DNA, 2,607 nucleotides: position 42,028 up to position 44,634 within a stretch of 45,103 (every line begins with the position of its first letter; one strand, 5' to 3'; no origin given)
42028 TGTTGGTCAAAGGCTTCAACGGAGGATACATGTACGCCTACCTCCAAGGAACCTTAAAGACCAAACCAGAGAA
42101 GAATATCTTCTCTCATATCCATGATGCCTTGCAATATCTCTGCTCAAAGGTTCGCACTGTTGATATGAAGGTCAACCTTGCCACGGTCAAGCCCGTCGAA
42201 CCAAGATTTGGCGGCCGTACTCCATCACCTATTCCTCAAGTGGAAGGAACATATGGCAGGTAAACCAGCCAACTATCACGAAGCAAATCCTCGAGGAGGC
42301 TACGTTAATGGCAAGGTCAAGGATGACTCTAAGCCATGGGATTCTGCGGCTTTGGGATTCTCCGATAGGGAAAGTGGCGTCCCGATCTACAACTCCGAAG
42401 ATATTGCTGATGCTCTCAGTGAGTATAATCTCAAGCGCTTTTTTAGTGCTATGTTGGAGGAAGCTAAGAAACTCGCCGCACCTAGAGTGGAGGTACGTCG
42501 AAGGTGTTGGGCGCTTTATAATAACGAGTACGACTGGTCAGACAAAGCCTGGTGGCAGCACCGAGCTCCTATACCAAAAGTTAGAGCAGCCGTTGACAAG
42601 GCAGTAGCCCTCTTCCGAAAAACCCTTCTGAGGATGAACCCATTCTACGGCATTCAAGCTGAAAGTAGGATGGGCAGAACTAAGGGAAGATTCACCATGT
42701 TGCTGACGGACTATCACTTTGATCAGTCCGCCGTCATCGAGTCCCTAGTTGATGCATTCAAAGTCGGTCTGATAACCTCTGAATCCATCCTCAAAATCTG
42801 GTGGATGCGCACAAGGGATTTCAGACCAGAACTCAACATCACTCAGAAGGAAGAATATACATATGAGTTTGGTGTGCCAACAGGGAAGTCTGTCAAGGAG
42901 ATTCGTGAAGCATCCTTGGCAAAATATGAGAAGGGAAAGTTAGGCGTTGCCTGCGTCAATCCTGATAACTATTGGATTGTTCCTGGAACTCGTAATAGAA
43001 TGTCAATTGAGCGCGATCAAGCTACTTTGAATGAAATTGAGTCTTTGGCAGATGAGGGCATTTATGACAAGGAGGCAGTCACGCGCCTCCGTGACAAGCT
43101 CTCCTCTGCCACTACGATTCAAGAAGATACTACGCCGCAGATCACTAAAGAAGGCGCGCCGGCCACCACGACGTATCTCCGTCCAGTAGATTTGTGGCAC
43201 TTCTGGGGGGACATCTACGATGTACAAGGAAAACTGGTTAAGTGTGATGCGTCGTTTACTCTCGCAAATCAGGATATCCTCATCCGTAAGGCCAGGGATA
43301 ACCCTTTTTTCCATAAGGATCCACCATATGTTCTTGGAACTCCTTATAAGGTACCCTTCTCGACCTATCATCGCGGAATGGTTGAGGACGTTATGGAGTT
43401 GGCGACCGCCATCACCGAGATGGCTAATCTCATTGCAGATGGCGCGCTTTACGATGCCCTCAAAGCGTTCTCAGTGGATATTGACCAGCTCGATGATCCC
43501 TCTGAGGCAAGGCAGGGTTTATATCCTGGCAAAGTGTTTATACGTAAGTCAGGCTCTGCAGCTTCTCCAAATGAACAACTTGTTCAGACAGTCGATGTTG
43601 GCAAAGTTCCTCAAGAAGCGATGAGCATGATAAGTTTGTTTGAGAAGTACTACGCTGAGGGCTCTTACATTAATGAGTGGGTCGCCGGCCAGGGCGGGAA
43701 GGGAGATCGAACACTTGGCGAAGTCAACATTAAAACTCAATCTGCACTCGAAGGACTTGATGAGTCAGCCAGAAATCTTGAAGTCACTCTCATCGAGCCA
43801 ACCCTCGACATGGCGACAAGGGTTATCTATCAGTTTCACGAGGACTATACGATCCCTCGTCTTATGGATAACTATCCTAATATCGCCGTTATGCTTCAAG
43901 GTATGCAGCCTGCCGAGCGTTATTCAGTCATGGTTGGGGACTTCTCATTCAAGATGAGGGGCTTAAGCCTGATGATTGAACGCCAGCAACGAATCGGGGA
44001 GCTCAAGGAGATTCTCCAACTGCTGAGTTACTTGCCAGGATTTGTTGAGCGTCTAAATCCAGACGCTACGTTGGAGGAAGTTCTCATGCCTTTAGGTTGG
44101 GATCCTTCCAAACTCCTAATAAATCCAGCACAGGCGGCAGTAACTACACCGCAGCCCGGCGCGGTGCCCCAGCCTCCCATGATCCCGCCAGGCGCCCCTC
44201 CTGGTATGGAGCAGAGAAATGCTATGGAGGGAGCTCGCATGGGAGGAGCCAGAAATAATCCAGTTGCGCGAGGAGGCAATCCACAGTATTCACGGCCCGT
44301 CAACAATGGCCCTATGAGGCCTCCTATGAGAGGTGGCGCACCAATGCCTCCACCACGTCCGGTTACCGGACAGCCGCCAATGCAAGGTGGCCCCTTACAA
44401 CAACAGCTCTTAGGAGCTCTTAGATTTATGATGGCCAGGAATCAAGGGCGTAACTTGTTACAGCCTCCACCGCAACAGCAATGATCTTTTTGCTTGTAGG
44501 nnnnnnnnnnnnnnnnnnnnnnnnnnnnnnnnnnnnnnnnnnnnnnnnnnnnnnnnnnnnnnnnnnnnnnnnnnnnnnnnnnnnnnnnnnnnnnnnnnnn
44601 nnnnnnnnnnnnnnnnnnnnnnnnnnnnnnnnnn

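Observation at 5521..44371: Eight dispersed copies of the palindrome TGTCCGG-WWW-CCGGACA, conserved regardless of coding frame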

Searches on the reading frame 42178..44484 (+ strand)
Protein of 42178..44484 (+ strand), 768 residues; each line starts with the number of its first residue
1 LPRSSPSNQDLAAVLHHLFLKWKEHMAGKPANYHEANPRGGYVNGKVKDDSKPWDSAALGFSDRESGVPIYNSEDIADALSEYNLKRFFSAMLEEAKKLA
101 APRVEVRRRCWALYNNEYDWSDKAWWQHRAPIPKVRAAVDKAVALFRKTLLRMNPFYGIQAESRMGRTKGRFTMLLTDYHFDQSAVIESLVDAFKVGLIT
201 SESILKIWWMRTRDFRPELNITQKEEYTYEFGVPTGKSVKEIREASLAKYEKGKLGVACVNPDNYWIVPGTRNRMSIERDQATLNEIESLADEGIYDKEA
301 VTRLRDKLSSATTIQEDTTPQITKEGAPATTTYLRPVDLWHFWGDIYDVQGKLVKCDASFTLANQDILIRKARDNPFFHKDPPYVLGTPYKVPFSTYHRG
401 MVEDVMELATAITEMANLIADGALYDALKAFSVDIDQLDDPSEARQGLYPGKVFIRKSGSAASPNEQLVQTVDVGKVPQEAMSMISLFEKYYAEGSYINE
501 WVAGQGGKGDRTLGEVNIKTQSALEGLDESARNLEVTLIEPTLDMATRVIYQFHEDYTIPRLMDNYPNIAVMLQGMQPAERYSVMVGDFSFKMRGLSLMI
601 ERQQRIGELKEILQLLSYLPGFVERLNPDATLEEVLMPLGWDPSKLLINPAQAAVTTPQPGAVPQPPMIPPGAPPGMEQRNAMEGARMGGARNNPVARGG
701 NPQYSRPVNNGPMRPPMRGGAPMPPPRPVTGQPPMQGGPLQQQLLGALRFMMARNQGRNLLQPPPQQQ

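Call 7: search_protein_families(library=pfam, proteins=[window:42178-44484:+], max_evalue=0.01)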
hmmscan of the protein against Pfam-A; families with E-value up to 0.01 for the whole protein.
window:42178-44484:+ (768 aa): 1 family
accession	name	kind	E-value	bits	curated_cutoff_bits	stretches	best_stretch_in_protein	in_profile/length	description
PF23899.1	SU10_portal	-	1.6e-10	40.5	30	1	182-494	99-416/593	Phage SU10 portal protein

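Call 8: search_protein_families(library=phrogs, proteins=[window:42178-44484:+], max_evalue=0.001)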
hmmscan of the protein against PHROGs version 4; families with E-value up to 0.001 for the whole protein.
window:42178-44484:+ (768 aa): 2 families
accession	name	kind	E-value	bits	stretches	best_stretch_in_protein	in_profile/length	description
phrog_332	-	connector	1.3e-20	74.3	1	251-664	151-522/560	head-tail adaptor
phrog_1216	-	head and packaging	1.4e-09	38.1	1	222-490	179-447/714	portal protein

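Call 16: find_related_loci(query=window:42178-44484:+, collection=viral_contigs, flank=10000)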
Query window:42178-44484:+ (768 aa) in viral_contigs; peptide patterns used: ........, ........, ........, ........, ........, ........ (x = any residue, [..] = any of these).
6 stretches matched a pattern; 3 encode a relative of the query (tblastn E <= 1e-3); 3 distinct loci.
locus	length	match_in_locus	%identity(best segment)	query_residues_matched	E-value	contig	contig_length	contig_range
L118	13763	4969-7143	80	32-765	0e+0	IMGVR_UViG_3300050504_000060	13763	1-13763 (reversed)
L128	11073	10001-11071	79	32-390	0e+0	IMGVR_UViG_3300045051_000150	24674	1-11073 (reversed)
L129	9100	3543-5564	41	73-716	2e-164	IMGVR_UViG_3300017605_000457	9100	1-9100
